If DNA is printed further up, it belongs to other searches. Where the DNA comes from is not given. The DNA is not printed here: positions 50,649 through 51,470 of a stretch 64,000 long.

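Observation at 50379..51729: Antisense three-lipoprotein operon inside the prophage: two paralogs of an unrecognised family plus a BamE/SmpA-like lipoprotein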

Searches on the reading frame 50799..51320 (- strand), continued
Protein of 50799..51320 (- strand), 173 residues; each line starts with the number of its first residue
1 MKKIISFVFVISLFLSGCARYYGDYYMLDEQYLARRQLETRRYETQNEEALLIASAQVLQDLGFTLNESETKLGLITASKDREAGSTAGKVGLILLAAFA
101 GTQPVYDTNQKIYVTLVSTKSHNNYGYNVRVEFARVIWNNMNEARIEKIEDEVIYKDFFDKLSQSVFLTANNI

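Call 41: search_protein_families(library=pfam, proteins=[L070:5516-5986:+, L070:5998-6528:+, L070:6525-6959:+, L096:5584-5991:+, L096:6001-6645:+, L096:6642-7058:+, L053:5596-5997:+, L053:6001-6519:+, L053:6529-6936:+], max_evalue=0.1)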
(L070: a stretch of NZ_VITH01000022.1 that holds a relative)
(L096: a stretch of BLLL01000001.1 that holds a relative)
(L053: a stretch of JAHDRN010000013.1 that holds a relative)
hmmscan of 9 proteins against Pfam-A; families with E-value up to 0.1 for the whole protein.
L070:5516-5986:+ (156 aa): 5 families
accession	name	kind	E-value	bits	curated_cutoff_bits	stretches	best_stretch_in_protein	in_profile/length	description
PF04355.18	BamE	-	5.9e-06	26.4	23.2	1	48-81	10-41/71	Outer membrane protein assembly factor BamE domain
PF03676.19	PHAF1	-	0.035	13.8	27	1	38-70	210-242/393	Phagosome assembly factor 1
PF06060.18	Mesothelin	-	0.05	12.2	25.8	1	20-84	502-565/624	Mesothelin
PF23928.1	DUF7266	-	0.061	13.5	27.6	1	5-47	15-56/145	Family of unknown function (DUF7266)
PF24880.1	DUF7738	-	0.064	14.2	24.6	1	48-100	14-63/103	Domain of unknown function (DUF7738)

L070:5998-6528:+ (176 aa): 0 families

L070:6525-6959:+ (144 aa): 1 family
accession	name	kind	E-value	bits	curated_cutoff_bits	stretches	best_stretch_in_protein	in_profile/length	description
PF16386.10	DUF4995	-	0.0037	17.7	28.4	1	4-63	3-61/73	Domain of unknown function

L096:5584-5991:+ (135 aa): 2 families
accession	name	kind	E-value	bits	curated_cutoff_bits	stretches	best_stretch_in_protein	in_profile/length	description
PF04355.18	BamE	-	0.00017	21.8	23.2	1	43-127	10-69/71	Outer membrane protein assembly factor BamE domain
PF03676.19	PHAF1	-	0.034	13.8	27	1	32-65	209-242/393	Phagosome assembly factor 1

L096:6001-6645:+ (214 aa): 0 families

L096:6642-7058:+ (138 aa): 1 family
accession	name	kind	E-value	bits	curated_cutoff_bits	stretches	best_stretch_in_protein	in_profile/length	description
PF11932.13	DUF3450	-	0.098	12.4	32.6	0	6-61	2-57/241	Protein of unknown function (DUF3450)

L053:5596-5997:+ (133 aa): 4 families
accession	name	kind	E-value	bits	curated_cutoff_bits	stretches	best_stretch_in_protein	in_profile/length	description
PF04355.18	BamE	-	7.4e-07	29.3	23.2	1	41-125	10-69/71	Outer membrane protein assembly factor BamE domain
PF12978.13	DUF3862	-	0.018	15.4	25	1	30-83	8-66/159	Domain of Unknown Function with PDB structure (DUF3862)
PF24880.1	DUF7738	-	0.027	15.4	24.6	1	41-79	14-50/103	Domain of unknown function (DUF7738)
PF03676.19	PHAF1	-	0.063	12.9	27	0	31-62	210-241/393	Phagosome assembly factor 1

L053:6001-6519:+ (172 aa): 2 families
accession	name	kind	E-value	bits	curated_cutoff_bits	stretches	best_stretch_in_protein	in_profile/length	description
PF05818.17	TraT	-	0.033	14.4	31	1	56-143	80-165/214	Enterobacterial TraT complement resistance protein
PF17591.7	UL41A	-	0.071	13.7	29.7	0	8-33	29-53/78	Herpesvirus UL41A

L053:6529-6936:+ (135 aa): 1 family
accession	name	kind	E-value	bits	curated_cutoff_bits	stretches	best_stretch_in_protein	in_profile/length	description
PF23832.1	DUF7202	-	0.081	13.6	27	0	36-93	3-63/70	Domain of unknown function (DUF7202)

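Call 76: search_dna_similar(query=window:50799-51320:-, collection=phages, mode=protein, max_evalue=0.001)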
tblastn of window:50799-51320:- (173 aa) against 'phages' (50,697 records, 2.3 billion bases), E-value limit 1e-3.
No match.

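Call 83: list_cluster_members(proteins=[L070:5516-5986:+, L070:6001-6528:+, L070:6534-6959:+, L070:6528-6959:+, L067:5956-6480:+, L067:6494-6919:+, L075:5415-5882:+, L075:5896-6450:+, L075:6447-6896:+, L075:6492-6896:+])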
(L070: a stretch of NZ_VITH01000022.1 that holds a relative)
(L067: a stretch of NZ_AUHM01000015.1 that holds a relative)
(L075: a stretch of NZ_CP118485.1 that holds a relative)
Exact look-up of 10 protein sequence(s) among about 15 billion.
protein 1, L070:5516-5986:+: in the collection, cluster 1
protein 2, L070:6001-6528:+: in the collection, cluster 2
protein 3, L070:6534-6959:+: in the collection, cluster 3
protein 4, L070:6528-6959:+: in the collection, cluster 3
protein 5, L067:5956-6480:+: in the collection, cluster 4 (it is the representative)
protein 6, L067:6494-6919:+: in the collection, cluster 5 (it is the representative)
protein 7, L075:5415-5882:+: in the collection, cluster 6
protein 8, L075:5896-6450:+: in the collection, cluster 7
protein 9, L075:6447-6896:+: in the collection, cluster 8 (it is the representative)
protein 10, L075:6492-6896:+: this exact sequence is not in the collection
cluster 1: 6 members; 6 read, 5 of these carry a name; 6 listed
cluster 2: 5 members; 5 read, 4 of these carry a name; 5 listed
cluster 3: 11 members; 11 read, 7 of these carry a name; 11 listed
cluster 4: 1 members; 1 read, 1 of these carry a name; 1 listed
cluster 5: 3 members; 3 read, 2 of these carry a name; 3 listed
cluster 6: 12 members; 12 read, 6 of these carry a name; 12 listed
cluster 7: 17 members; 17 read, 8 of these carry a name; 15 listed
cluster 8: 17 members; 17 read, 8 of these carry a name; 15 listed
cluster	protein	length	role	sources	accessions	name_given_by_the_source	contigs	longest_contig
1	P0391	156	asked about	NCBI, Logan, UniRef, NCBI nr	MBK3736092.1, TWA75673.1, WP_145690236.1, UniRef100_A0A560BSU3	hypothetical protein FBZ83_12225 [Azospirillum brasilense] | Outer membrane protein assembly factor BamE n=1 Tax=Azospirillum brasilense TaxID=192 ... | hypothetical protein [Azospirillum brasilense]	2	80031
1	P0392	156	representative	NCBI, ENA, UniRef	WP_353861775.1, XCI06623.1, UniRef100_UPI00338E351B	hypothetical protein [Azospirillum formosense] | hypothetical protein n=1 Tax=Azospirillum formosense TaxID=861533 RepID=UPI00338E351B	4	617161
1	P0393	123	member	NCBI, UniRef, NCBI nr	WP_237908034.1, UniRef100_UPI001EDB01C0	hypothetical protein [Azospirillum brasilense] | hypothetical protein n=1 Tax=Azospirillum brasilense TaxID=192 RepID=UPI001EDB01C0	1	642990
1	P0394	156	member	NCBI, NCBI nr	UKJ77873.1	hypothetical protein H1Q64_30055 (plasmid) [Azospirillum brasilense] | hypothetical protein H1Q64_30055 [Azospirillum brasilense]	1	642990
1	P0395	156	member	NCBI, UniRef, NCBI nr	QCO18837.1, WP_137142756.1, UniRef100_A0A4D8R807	hypothetical protein D3869_26545 (plasmid) [Azospirillum brasilense] | Outer membrane protein assembly factor BamE n=1 Tax=Azospirillum brasilense TaxID=192 ... | hypothetical protein [Azospirillum brasilense]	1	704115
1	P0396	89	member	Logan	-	-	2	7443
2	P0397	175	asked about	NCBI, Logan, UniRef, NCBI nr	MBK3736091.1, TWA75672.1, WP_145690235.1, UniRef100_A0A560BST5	hypothetical protein FBZ83_12224 [Azospirillum brasilense] | Uncharacterized protein n=1 Tax=Azospirillum brasilense TaxID=192 RepID=A0A560BST5_AZOBR | hypothetical protein [Azospirillum brasilense]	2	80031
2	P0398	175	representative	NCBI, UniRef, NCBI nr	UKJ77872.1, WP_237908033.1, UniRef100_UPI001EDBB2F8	hypothetical protein [Azospirillum brasilense] | hypothetical protein n=1 Tax=Azospirillum brasilense TaxID=192 RepID=UPI001EDBB2F8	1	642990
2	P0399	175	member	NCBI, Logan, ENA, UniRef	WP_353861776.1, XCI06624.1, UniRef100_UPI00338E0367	hypothetical protein [Azospirillum formosense] | hypothetical protein n=1 Tax=Azospirillum formosense TaxID=861533 RepID=UPI00338E0367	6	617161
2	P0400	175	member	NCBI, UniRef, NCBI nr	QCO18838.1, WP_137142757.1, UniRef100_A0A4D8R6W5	hypothetical protein D3869_26550 (plasmid) [Azospirillum brasilense] | Uncharacterized protein n=1 Tax=Azospirillum brasilense TaxID=192 RepID=A0A4D8R6W5_AZOBR | hypothetical protein [Azospirillum brasilense]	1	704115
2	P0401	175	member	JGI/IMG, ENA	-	-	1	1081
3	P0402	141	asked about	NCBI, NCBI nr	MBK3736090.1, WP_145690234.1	hypothetical protein GAY29_23895 [Azospirillum brasilense] | hypothetical protein [Azospirillum brasilense]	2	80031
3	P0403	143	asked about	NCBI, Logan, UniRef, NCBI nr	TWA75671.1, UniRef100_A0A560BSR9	hypothetical protein FBZ83_12223 [Azospirillum brasilense] | DUF4410 domain-containing protein n=2 Tax=Azospirillum brasilense TaxID=192 ...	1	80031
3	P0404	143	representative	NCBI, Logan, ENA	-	-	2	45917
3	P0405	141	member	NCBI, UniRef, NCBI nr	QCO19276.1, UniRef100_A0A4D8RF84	hypothetical protein D3869_26555 (plasmid) [Azospirillum brasilense] | DUF4410 domain-containing protein n=2 Tax=Azospirillum brasilense TaxID=192 ... | hypothetical protein D3869_26555 [Azospirillum brasilense]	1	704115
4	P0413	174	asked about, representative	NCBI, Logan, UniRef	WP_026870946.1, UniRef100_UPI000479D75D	lipoprotein [Inquilinus limosus] | lipoprotein n=1 Tax=Inquilinus limosus TaxID=171674 RepID=UPI000479D75D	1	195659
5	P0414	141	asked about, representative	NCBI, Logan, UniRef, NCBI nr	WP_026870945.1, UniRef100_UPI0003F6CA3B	hypothetical protein [Inquilinus limosus] | hypothetical protein n=1 Tax=Inquilinus limosus TaxID=171674 RepID=UPI0003F6CA3B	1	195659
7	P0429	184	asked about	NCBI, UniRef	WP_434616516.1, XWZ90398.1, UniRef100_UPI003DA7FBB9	hypothetical protein [Azospirillum sp. B2RO_4] | hypothetical protein n=1 Tax=Azospirillum sp. B2RO_4 TaxID=3027796 RepID=UPI003DA7FBB9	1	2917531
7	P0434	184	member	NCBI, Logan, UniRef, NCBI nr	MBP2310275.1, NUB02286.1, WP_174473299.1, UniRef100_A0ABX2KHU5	hypothetical protein GBZ48_23875 [Azospirillum melinis] | DUF4136 domain-containing protein n=1 Tax=Azospirillum melinis TaxID=328839 ... | hypothetical protein [Azospirillum melinis]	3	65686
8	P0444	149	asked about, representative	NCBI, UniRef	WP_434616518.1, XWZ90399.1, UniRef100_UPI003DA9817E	hypothetical protein [Azospirillum sp. B2RO_4] | hypothetical protein n=1 Tax=Azospirillum sp. B2RO_4 TaxID=3027796 RepID=UPI003DA9817E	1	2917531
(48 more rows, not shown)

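Call 84: search_protein_families(library=pfam, proteins=[P0403, P0434, P0413, P0414, P0444, P0429, L075:4267-4896:+, L075:4893-5390:+], max_evalue=10)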
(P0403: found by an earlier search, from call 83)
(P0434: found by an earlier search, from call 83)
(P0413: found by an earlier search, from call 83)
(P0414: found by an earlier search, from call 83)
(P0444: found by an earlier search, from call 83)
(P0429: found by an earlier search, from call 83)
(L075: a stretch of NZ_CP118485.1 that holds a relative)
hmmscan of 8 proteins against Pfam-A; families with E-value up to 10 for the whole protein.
P0403 (143 aa): 1 family
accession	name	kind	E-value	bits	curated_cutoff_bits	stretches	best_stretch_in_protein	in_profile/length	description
PF16386.10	DUF4995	-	0.0037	17.7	28.4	1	3-62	3-61/73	Domain of unknown function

P0434 (184 aa): 2 families
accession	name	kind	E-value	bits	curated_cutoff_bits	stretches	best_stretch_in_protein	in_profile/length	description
PF03467.21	Smg4_UPF3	-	0.16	12.4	24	1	137-175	90-128/172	Smg-4/UPF3 family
PF20101.4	DUF6491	-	0.26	11.7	27.5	1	1-52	1-57/138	Family of unknown function (DUF6491)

P0413 (174 aa): 2 families
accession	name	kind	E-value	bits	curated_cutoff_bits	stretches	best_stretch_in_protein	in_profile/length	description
PF08139.17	LPAM_1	-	0.00058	20.6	20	1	1-18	1-18/18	Prokaryotic membrane lipoprotein lipid attachment site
PF20101.4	DUF6491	-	0.036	14.5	27.5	1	2-34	3-41/138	Family of unknown function (DUF6491)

P0414 (141 aa): 0 families

P0444 (149 aa): 1 family
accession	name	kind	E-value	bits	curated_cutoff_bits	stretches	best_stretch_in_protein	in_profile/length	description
PF07404.17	TEBP_beta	-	0.22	11.7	26.6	1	30-70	59-99/140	Telomere-binding protein beta subunit (TEBP beta)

P0429 (184 aa): 1 family
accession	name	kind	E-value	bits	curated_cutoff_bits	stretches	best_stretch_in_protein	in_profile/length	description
PF20101.4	DUF6491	-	0.054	14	27.5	1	1-55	1-60/138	Family of unknown function (DUF6491)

L075:4267-4896:+ (209 aa): 1 family
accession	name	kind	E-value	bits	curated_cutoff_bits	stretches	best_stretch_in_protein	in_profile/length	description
PF20268.4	SBDS_C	-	0.15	12.4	27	1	177-200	34-58/71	SBDS protein, C-terminal domain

L075:4893-5390:+ (165 aa): 0 families

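Call 95: search_protein_families(library=padloc, proteins=[window:50799-51320:-], max_evalue=0.01)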
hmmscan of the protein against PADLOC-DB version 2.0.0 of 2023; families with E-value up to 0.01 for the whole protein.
window:50799-51320:- (173 aa): 0 families
